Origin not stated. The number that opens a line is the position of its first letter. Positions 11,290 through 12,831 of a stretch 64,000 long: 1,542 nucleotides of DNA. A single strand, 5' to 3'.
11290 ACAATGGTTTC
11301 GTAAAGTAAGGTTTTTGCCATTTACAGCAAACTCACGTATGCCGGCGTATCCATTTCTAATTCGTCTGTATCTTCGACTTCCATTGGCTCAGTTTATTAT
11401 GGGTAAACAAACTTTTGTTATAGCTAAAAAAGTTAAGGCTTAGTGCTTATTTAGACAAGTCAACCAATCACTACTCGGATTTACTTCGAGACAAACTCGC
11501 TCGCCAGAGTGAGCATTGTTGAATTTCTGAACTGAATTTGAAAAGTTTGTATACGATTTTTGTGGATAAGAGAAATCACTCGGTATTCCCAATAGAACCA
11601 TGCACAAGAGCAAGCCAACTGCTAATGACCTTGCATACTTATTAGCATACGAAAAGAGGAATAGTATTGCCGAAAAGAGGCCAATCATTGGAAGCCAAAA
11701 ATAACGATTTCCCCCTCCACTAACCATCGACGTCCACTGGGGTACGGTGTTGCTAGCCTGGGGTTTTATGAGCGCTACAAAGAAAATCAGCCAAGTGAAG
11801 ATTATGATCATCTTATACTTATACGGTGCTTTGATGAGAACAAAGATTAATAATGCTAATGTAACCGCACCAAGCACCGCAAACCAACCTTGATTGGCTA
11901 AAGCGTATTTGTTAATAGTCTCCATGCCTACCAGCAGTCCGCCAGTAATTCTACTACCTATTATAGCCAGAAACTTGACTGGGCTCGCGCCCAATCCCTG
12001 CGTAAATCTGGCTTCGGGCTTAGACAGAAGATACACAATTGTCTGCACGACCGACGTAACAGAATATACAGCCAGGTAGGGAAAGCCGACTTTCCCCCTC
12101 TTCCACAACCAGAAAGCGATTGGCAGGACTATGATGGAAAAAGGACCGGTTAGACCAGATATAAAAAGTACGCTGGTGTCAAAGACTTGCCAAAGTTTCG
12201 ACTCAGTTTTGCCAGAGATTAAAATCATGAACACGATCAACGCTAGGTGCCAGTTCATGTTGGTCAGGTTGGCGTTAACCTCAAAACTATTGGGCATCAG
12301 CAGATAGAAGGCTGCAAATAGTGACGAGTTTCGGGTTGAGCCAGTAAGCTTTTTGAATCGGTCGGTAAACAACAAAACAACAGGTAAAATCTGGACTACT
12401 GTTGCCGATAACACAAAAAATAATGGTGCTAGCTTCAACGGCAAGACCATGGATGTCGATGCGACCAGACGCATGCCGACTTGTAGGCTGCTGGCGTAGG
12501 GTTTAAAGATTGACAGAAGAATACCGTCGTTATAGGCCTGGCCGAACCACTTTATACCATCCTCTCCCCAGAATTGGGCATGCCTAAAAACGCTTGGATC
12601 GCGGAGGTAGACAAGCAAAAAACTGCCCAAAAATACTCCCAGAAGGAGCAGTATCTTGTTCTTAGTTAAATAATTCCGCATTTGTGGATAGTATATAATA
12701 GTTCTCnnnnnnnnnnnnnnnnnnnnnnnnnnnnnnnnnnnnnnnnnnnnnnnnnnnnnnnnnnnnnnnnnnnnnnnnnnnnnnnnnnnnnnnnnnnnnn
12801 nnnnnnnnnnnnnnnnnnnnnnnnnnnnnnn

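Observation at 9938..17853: Putative polyprenol-phosphate/GT-C protein O-glycosylation module bracketing secreted Ser/Thr-rich and repeat proteins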

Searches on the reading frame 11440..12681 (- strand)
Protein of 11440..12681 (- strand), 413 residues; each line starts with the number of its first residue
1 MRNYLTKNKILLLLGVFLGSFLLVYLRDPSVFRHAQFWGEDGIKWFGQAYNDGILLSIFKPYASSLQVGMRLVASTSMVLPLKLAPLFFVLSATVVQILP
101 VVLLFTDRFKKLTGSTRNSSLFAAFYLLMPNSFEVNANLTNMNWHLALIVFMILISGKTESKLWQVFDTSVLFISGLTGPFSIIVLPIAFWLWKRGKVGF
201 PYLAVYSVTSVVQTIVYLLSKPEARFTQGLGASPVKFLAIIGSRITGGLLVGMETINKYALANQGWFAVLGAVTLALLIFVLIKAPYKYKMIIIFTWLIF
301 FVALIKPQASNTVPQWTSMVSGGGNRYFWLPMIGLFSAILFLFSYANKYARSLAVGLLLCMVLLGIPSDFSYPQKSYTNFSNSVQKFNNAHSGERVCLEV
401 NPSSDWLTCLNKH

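Call 3: search_protein_families(library=pfam, proteins=[window:11440-12681:-], max_evalue=0.1)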
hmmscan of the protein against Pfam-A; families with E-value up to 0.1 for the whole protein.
window:11440-12681:- (413 aa): 0 families

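Call 4: search_protein_families(library=ncbifam, proteins=[window:11440-12681:-], max_evalue=0.1)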
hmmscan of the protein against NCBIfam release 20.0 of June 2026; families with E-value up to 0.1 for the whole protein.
window:11440-12681:- (413 aa): 0 families

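Call 10: search_solved_structures(query=window:11440-12681:-, max_evalue=10)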
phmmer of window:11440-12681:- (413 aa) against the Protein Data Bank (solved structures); distinct sequences matched with E-value up to 10: 0.

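Call 13: find_homologous_proteins(query=window:11440-12681:-, max_evalue=0.001)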
Query window:11440-12681:- (413 aa): 30 proteins with E <= 0.001 among 8000 candidates.
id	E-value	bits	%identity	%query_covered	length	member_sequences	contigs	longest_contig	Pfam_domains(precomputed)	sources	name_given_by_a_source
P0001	1.4e-268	909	100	100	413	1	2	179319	-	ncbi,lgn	-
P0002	5.0e-144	498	56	98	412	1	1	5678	-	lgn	-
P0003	6.0e-141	488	55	98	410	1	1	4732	-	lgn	-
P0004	2.3e-116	407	49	97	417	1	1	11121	-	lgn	-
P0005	2.4e-112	394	48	95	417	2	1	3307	-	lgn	-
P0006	2.6e-111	391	48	95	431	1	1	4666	-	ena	-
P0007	8.4e-90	320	41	94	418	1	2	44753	-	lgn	-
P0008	1.4e-89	319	42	100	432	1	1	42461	-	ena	-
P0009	4.4e-86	308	42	94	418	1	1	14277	-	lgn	-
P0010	7.5e-86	307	41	97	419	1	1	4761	-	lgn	-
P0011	1.3e-85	306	42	98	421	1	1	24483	-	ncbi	-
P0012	1.0e-70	257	51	58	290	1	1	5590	-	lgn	-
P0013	5.1e-57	212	34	97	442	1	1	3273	-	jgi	jgi:hypothetical protein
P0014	8.2e-54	201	33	99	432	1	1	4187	-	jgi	jgi:hypothetical protein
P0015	4.9e-53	199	33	96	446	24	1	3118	-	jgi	jgi:hypothetical protein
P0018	1.4e-47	181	30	94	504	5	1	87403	-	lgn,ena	-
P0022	4.5e-42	163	31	85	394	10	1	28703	-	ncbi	ncbi:hypothetical protein GNE88_14280, partial [Trichormus variabilis PNB]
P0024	4.5e-31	126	28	94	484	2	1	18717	-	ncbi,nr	ncbi:MAG TPA: hypothetical protein VHA07_03065 [Devosia sp.]|nr:hypothetical protein [Devosia sp.]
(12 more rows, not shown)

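Call 21: search_solved_structures(query=A1, max_evalue=10)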
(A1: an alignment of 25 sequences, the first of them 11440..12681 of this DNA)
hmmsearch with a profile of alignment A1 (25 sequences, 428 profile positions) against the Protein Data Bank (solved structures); distinct sequences matched with E-value up to 10: 0.

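Call 24: search_protein_families(library=pfam, alignment_id=A1, max_evalue=1)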
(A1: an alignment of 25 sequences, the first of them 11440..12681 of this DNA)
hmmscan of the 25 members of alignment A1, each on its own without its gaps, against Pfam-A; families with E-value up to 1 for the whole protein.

A. member 1, window:11440-12681:- (413 aa): 0 families

B. families by the number of members that match (of 25 scanned): 6 families
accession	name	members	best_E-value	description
PF25637.1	DUF7942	1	0.0024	Family of unknown function (DUF7942)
PF19529.4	DUF6057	1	0.024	Family of unknown function (DUF6057)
PF19545.4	DUF6069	1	0.033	Family of unknown function (DUF6069)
PF07760.16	DUF1616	1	0.18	Protein of unknown function (DUF1616)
PF00662.26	Proton_antipo_N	1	0.51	NADH-Ubiquinone oxidoreductase (complex I), chain 5 N-terminus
PF00746.26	Gram_pos_anchor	1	0.85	LPXTG cell wall anchor motif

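Call 27: predict_structure(alignment_id=A1)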
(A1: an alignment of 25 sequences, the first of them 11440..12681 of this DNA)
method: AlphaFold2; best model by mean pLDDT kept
length: 413 residues; sequences in the alignment: 25
mean_pLDDT: 92.6   pTM: 0.91
mean pLDDT of the five models: 92.6, 92.1, 92.0, 91.8, 91.7
residues with pLDDT >= 90: 346; 70-90: 57; 50-70: 7; < 50: 3
segments of 3 or more residues with pLDDT < 50: 1-3
pLDDT, mean of each block of 10 residues (from residue 1): 66 97 96 91 95 94 92 97 96 98 96 92 96 93 96 94 96 94 93 94 96 93 72 93 97 92 94 98 95 95 87 89 91 97 95 97 96 81 94 94 87 95
secondary structure, 60 per line:
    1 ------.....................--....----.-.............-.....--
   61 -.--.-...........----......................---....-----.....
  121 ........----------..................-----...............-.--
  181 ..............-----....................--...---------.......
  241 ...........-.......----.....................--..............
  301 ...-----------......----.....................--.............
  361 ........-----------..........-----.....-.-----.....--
elements in order: H7-27 H30-33 H40-52 H54-58 H68-77 H82-103 H107-110 H116-128 H139-156 H162-176 H181-194 H200-219 H234-251 H253-259 H264-284 H287-303 H315-320 H325-345 H348-368 H380-389 E395-399 E407-411

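Call 31: search_protein_representatives(alignment_id=A1)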
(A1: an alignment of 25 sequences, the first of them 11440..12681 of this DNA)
Query: 25 sequences, 428 profile positions. Proteins with E-value up to 0.001 (for the whole library): 8273; up to 1e-10: 6450; up to 1e-30: 2460. The best 150 are listed.
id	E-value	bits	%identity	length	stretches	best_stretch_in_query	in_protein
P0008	5.6e-155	532.7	-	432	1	13-428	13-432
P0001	5.8e-155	532.7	-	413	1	16-428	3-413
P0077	2.0e-132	458.4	-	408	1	28-428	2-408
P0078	2.2e-131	455.0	-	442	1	16-427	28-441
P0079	1.3e-130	452.4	-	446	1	18-428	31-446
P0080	2.2e-129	448.4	-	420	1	18-427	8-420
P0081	4.7e-127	440.7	-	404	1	25-428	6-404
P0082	8.0e-127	439.9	-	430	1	23-428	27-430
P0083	8.3e-127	439.9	-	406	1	25-428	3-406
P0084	1.0e-126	439.6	-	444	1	21-428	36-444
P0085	1.8e-126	438.8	-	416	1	25-428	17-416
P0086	2.9e-126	438.1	-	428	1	24-428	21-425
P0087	4.2e-126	437.6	-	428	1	20-428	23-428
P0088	3.8e-125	434.4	-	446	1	32-428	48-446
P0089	4.5e-125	434.2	-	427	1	25-428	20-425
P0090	1.0e-124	433.0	-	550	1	18-428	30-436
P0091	1.2e-124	432.8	-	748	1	19-428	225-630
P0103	3.9e-121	421.2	-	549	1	7-428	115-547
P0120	8.2e-119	413.6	-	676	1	20-428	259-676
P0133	3.9e-117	408.0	-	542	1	20-425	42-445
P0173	1.0e-112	393.4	-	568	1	18-428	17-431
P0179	2.4e-112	392.3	-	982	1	18-428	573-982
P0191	4.2e-111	388.2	-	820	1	26-428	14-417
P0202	9.0e-110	383.8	-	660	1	26-428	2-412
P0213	5.8e-109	381.1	-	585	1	25-428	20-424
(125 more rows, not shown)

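Call 32: search_protein_families(library=pfam, proteins=[P0091, P0120, P0179, P0191, P0202, P0213, P0173, P0103, P0090, P0133], max_evalue=0.01)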
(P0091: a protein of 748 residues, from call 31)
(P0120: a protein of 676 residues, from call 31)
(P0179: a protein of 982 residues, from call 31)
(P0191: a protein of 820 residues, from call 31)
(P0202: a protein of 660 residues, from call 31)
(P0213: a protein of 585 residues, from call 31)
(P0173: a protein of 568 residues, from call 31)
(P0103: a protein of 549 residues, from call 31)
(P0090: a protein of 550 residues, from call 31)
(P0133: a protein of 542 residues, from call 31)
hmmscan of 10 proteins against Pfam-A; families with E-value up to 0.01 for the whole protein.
P0091 (748 aa): 1 family
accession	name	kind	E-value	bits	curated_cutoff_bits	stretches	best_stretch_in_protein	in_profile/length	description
PF17957.7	Big_7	-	0.0011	20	24.1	1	641-722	4-69/70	Bacterial Ig domain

P0120 (676 aa): 1 family
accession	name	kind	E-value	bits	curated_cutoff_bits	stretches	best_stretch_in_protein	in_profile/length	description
PF03808.19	Glyco_tran_WecG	-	2.8e-50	170.9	27.4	1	60-236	2-167/168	Glycosyl transferase WecG/TagA/CpsF family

P0179 (982 aa): 0 families

P0191 (820 aa): 0 families

P0202 (660 aa): 0 families

P0213 (585 aa): 0 families

P0173 (568 aa): 0 families

P0103 (549 aa): 0 families

P0090 (550 aa): 0 families

P0133 (542 aa): 1 family
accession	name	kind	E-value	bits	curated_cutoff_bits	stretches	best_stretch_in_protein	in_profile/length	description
PF17957.7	Big_7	-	0.0027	18.7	24.1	1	451-521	4-70/70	Bacterial Ig domain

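Call 41: find_encoding_contigs(protein=P0001, flank=1000, max_places=2)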
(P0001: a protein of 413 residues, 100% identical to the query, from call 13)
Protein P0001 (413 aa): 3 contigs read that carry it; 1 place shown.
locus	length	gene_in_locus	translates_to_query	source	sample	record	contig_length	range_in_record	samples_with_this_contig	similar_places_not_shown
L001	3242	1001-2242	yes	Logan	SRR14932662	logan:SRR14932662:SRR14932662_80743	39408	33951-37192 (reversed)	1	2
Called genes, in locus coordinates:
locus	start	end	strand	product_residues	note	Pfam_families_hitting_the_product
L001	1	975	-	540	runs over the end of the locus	-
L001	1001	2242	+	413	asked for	-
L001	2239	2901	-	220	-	PF01209:Ubie_methyltran (weak), PF13489:Methyltransf_23 (weak), PF13649:Methyltransf_25, PF13847:Methyltransf_31 (weak), PF08241:Methyltransf_11, PF08242:Methyltransf_12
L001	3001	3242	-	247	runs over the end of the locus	PF00535:Glycos_transf_2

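Call 42: find_encoding_contigs(protein=P0018, flank=9000, max_places=1)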
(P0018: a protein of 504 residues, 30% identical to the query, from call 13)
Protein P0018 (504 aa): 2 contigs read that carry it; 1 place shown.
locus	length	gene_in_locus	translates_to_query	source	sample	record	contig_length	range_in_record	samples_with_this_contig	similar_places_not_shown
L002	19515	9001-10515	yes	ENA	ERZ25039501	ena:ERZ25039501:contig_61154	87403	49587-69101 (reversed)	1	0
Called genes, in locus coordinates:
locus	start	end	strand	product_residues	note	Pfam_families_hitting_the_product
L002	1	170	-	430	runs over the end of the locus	PF00437:T2SSE, PF27713:UCP018868 (weak)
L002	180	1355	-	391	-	PF01656:CbiA, PF10609:ParA (faint), PF13614:AAA_31 (faint)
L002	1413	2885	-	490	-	PF13629:T2SS-T3SS_pil_N, PF04972:BON, PF00263:Secretin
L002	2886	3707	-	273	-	PF08666:SAF (weak), PF16976:RcpC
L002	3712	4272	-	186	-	PF01478:Peptidase_A24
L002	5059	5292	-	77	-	-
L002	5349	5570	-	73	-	PF04964:Flp_Fap (weak)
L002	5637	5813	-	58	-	-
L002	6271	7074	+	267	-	PF00535:Glycos_transf_2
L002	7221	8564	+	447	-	-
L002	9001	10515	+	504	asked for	-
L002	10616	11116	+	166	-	PF13384:HTH_23 (faint), PF13592:HTH_33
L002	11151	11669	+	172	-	PF13358:DDE_3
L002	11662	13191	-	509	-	-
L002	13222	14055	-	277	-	-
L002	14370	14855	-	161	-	-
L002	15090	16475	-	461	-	-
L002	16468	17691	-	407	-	PF09594:GT87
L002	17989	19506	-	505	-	-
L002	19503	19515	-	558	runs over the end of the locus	-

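Call 43: find_encoding_contigs(protein=P0024, flank=9000, max_places=1)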
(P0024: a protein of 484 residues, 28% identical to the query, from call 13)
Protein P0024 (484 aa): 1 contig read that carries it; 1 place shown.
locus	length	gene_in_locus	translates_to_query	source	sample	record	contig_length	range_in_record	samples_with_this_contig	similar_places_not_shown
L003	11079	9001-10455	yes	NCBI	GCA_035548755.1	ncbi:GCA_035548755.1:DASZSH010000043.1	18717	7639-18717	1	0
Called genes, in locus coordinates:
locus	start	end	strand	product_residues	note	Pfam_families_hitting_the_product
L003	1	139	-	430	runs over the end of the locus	PF22458:RsmF-B_ferredox (weak), PF01189:Methyltr_RsmB-F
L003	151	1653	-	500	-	PF00478:IMPDH, PF00571:CBS, PF03060:NMO, PF01070:FMN_dh (faint)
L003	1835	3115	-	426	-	-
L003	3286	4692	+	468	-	PF07690:MFS_1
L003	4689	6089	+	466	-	PF00083:Sugar_tr (faint), PF07690:MFS_1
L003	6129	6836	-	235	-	PF01728:FtsJ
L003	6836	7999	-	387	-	PF02541:Ppx-GppA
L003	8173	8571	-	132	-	PF09917:DUF2147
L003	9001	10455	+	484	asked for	-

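Call 44: find_encoding_contigs(protein=P0022, flank=9000, max_places=1)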
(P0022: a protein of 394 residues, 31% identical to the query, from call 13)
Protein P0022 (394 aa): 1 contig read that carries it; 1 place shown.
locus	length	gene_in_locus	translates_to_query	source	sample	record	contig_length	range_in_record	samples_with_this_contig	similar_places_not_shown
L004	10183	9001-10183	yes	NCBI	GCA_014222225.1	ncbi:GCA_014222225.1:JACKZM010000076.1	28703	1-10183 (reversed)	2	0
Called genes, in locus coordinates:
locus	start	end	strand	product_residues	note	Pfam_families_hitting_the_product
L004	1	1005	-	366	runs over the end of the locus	PF02374:ArsA_ATPase, PF17886:ArsA_HSP20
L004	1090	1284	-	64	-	PF11061:Tsr0524-like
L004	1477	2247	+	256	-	PF05685:Uma2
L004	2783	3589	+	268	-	PF01061:ABC2_membrane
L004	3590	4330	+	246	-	PF00005:ABC_tran, PF13304:AAA_21 (weak)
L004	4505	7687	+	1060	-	PF13439:Glyco_transf_4 (faint), PF00535:Glycos_transf_2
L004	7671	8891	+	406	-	PF21374:WsaF_N, PF00534:Glycos_transf_1, PF13692:Glyco_trans_1_4, PF22772:WsaF_C, PF13524:Glyco_trans_1_2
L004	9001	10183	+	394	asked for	?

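Call 45: find_encoding_contigs(protein=P0008, flank=10000, max_places=1)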
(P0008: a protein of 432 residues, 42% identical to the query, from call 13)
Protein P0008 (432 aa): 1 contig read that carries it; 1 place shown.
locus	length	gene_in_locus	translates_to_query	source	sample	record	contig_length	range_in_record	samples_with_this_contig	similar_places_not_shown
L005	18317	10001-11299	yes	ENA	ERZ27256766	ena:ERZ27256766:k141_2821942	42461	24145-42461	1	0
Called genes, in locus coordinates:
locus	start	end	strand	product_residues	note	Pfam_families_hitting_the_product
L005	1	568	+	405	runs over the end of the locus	PF04188:Mannosyl_trans2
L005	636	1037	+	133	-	PF04138:GtrA_DPMS_TM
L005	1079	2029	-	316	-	PF01073:3Beta_HSD (weak), PF01370:Epimerase, PF02719:Polysacc_synt_2 (faint), PF04321:RmlD_sub_bind (weak), PF07993:NAD_binding_4 (faint), PF16363:GDP_Man_Dehyd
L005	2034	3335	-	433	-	PF03721:UDPG_MGDP_dh_N, PF00984:UDPG_MGDP_dh, PF03720:UDPG_MGDP_dh_C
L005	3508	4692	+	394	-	PF03721:UDPG_MGDP_dh_N, PF00984:UDPG_MGDP_dh, PF03720:UDPG_MGDP_dh_C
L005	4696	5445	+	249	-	PF00535:Glycos_transf_2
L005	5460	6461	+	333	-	PF00106:adh_short (faint), PF01370:Epimerase, PF02719:Polysacc_synt_2 (faint), PF04321:RmlD_sub_bind, PF01073:3Beta_HSD, PF07993:NAD_binding_4 (weak), PF16363:GDP_Man_Dehyd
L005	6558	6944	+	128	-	PF07876:Dabb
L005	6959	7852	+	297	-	-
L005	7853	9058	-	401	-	PF08421:Methyltransf_13, PF13489:Methyltransf_23, PF13847:Methyltransf_31 (weak), PF08241:Methyltransf_11 (weak), PF08242:Methyltransf_12, PF08484:Methyltransf_14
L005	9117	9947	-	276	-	PF00248:Aldo_ket_red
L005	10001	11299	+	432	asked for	-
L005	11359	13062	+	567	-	-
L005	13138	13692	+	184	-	-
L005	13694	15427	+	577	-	PF01839:FG-GAP (faint), PF13517:FG-GAP_3 (weak)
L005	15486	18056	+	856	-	PF13524:Glyco_trans_1_2 (faint), PF16994:Glyco_trans_4_5 (weak), PF00534:Glycos_transf_1, PF13692:Glyco_trans_1_4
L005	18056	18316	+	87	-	?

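Call 46: find_encoding_contigs(protein=P0007, flank=10000, max_places=1)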
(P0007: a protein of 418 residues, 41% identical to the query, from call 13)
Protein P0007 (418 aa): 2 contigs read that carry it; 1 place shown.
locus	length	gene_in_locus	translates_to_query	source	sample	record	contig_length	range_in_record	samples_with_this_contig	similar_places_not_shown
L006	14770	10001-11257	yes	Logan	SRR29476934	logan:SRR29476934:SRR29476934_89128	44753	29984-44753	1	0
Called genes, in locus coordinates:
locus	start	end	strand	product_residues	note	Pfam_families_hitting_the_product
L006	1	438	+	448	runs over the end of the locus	PF02878:PGM_PMM_I, PF02879:PGM_PMM_II, PF02880:PGM_PMM_III, PF00408:PGM_PMM_IV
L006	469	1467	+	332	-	PF01073:3Beta_HSD, PF01370:Epimerase, PF02719:Polysacc_synt_2, PF04321:RmlD_sub_bind, PF07993:NAD_binding_4, PF13460:NAD_binding_10 (weak), PF16363:GDP_Man_Dehyd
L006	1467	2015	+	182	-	PF00908:dTDP_sugar_isom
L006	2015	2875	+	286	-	PF01370:Epimerase, PF02719:Polysacc_synt_2 (faint), PF04321:RmlD_sub_bind, PF16363:GDP_Man_Dehyd, PF07993:NAD_binding_4 (faint)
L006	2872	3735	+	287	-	PF00483:NTP_transferase, PF12804:NTP_transf_3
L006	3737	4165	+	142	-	PF04138:GtrA_DPMS_TM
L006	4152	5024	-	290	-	PF01073:3Beta_HSD, PF01370:Epimerase, PF02719:Polysacc_synt_2, PF04321:RmlD_sub_bind (weak), PF07993:NAD_binding_4 (faint), PF16363:GDP_Man_Dehyd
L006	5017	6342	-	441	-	PF03721:UDPG_MGDP_dh_N, PF00984:UDPG_MGDP_dh, PF03720:UDPG_MGDP_dh_C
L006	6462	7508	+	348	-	PF01073:3Beta_HSD (weak), PF01370:Epimerase, PF02719:Polysacc_synt_2, PF04321:RmlD_sub_bind, PF16363:GDP_Man_Dehyd, PF07993:NAD_binding_4, PF16363:GDP_Man_Dehyd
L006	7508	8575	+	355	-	PF01073:3Beta_HSD, PF01370:Epimerase, PF07993:NAD_binding_4, PF16363:GDP_Man_Dehyd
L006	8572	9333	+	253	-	PF13641:Glyco_tranf_2_3 (weak), PF00535:Glycos_transf_2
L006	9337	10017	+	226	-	PF08242:Methyltransf_12 (weak), PF05891:Methyltransf_PK (weak), PF13489:Methyltransf_23, PF13847:Methyltransf_31 (weak), PF08241:Methyltransf_11, PF13649:Methyltransf_25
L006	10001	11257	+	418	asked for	-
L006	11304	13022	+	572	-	-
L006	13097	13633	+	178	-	-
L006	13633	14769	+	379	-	?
